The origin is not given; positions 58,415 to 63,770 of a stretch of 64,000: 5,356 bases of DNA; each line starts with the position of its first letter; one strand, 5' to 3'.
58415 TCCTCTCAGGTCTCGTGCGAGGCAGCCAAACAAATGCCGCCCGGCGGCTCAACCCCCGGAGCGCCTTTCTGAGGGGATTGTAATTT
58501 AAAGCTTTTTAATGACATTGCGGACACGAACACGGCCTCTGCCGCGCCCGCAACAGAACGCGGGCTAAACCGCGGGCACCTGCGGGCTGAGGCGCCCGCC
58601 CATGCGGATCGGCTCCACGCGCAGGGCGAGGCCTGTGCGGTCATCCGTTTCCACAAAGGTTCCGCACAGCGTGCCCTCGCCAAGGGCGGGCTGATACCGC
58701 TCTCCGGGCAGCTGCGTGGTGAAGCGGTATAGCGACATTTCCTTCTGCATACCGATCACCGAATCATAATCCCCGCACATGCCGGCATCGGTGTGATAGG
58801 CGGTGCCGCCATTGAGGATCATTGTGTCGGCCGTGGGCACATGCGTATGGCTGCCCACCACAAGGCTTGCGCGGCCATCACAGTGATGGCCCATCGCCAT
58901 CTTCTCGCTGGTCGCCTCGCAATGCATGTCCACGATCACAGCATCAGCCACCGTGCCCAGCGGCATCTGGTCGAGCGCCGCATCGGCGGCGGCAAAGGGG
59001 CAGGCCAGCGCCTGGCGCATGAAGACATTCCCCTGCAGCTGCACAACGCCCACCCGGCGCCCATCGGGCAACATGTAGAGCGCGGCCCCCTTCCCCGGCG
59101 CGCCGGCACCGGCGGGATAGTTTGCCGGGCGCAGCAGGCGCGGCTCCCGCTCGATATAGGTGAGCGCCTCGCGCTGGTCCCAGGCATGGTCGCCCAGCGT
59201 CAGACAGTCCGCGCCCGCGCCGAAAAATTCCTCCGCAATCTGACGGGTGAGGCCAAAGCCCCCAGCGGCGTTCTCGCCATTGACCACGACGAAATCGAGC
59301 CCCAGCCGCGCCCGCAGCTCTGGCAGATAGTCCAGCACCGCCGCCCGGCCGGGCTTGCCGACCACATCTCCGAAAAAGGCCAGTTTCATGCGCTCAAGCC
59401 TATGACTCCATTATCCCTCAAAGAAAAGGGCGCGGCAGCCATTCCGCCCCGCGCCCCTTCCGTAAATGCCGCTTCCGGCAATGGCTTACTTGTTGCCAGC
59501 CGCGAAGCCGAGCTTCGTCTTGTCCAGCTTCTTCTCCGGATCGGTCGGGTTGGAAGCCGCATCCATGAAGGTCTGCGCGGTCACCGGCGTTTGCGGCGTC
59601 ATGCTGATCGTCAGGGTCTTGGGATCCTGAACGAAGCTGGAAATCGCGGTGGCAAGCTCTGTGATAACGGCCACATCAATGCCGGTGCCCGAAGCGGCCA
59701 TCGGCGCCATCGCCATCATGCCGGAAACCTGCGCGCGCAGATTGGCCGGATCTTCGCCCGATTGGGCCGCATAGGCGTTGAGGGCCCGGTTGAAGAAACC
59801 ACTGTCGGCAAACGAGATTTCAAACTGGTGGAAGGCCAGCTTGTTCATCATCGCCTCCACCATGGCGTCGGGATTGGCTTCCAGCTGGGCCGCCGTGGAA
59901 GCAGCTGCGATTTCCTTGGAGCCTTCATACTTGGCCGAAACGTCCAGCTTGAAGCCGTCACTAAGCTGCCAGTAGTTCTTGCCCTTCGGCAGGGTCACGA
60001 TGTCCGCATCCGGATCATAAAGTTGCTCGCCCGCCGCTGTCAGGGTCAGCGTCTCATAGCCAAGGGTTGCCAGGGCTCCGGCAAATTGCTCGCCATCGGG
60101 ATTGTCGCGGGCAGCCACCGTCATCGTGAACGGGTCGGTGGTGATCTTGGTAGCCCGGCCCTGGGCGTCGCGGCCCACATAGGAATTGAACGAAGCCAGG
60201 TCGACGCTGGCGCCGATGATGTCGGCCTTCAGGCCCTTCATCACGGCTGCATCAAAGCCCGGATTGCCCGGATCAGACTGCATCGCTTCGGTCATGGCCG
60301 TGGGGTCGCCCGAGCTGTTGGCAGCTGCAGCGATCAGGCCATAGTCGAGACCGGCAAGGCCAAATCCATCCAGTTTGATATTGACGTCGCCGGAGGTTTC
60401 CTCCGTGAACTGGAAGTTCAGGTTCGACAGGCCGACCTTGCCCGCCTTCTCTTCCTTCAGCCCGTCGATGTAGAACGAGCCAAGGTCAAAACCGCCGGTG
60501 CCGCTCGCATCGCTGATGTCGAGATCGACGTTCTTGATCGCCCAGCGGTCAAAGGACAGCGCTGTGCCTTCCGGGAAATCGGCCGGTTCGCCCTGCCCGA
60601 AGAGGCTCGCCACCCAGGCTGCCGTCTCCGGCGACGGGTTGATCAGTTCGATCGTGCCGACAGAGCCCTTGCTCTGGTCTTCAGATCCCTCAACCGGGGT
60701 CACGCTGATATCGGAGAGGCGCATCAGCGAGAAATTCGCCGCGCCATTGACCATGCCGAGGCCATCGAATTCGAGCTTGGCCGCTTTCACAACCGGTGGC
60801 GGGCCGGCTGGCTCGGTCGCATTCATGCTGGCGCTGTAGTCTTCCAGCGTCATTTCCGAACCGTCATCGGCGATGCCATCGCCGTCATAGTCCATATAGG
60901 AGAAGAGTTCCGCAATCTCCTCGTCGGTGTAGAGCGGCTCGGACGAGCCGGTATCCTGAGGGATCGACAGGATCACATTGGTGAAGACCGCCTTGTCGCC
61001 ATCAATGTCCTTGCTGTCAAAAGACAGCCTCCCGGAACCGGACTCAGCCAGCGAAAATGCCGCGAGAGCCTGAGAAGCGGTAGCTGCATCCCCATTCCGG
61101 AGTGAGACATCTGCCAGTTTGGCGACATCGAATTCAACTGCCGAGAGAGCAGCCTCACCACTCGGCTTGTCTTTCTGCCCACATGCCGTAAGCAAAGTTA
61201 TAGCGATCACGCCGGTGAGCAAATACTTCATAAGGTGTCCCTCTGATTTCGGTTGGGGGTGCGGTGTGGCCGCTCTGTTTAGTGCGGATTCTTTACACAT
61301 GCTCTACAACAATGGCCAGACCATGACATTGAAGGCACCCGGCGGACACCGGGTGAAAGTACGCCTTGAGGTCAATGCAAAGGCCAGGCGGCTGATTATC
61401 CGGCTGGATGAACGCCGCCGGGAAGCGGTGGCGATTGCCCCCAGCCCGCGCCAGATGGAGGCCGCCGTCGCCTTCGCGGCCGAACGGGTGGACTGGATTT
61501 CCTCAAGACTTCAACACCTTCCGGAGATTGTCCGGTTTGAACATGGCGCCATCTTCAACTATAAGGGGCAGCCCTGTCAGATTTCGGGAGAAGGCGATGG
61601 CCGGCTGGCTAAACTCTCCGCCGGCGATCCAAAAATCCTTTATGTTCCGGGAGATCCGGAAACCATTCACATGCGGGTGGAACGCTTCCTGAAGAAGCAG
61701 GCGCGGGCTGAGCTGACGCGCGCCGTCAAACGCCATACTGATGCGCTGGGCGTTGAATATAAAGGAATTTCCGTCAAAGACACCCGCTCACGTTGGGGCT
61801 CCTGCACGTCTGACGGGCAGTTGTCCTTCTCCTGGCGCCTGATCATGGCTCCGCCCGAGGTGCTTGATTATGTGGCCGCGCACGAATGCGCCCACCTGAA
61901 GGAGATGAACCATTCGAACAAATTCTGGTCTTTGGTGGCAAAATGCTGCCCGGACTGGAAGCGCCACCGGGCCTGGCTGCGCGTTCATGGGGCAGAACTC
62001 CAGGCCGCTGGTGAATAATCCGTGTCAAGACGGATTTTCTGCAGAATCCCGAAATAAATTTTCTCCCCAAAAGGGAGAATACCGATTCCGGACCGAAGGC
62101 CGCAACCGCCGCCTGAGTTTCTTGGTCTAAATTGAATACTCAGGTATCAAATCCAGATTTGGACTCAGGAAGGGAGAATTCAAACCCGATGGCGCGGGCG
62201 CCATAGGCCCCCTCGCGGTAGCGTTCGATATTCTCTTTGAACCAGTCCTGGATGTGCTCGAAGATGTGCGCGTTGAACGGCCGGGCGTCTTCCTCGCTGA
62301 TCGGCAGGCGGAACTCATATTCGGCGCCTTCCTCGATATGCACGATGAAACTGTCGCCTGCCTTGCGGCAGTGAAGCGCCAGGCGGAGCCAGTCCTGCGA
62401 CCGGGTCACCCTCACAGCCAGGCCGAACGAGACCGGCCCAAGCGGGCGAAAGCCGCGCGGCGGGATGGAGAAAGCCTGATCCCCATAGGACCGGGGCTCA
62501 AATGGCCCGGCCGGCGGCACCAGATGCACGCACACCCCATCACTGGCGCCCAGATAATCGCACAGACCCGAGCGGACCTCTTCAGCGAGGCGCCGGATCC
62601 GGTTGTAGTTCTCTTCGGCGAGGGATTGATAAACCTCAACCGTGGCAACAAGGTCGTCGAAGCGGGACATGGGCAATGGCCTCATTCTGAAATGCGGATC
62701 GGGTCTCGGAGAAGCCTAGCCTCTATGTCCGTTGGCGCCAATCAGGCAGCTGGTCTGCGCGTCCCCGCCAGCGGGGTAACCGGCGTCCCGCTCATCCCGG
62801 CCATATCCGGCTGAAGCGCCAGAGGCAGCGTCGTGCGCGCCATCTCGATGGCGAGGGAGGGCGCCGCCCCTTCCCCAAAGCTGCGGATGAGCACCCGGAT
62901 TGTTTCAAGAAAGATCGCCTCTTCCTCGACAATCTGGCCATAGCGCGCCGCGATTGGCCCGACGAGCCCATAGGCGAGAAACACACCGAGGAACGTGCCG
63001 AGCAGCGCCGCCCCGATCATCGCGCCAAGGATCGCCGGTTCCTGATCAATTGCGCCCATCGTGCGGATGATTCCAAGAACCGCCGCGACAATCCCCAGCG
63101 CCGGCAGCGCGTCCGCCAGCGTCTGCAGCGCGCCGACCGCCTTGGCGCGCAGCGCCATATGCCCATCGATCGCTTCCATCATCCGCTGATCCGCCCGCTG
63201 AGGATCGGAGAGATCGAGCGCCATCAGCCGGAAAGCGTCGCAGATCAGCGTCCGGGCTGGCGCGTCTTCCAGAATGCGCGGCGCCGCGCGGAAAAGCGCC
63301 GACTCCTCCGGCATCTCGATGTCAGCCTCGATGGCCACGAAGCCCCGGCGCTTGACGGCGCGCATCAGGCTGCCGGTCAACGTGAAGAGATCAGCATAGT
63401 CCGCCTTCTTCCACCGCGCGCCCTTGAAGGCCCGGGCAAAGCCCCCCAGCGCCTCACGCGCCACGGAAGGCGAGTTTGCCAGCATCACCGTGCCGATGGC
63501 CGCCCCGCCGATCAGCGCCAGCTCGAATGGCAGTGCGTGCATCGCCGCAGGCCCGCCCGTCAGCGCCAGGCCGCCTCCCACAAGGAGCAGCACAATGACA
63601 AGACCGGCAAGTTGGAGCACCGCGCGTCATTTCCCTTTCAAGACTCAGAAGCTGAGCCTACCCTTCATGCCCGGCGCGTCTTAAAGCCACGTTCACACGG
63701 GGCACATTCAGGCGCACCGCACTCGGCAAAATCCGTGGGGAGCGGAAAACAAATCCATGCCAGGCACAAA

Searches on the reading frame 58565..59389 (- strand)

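Call 83: search_protein_families(library=pfam, proteins=[window:58565-59389:-], max_evalue=0.001)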
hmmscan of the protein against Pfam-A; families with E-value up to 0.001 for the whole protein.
window:58565-59389:- (274 aa): 2 families
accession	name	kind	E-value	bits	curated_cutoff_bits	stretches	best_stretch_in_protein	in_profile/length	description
PF13277.11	YmdB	-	2.1e-99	332.3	27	1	5-261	2-253/253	YmdB-like protein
PF00149.33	Metallophos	-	3.5e-05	24.8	21.5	1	1-185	1-191/191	Calcineurin-like phosphoesterase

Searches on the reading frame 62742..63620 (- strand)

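Call 83: search_protein_families(library=pfam, proteins=[window:62742-63620:-], max_evalue=0.001)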
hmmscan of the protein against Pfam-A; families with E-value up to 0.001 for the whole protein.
window:62742-63620:- (292 aa): 2 families
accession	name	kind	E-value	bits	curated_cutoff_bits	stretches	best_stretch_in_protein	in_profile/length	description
PF20560.3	MotA_N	-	6.8e-23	81.2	27.3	1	5-93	2-91/91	Motility protein A N-terminal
PF01618.21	MotA_ExbB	-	2.9e-13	50.1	22.9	1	126-235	10-122/127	MotA/TolQ/ExbB proton channel family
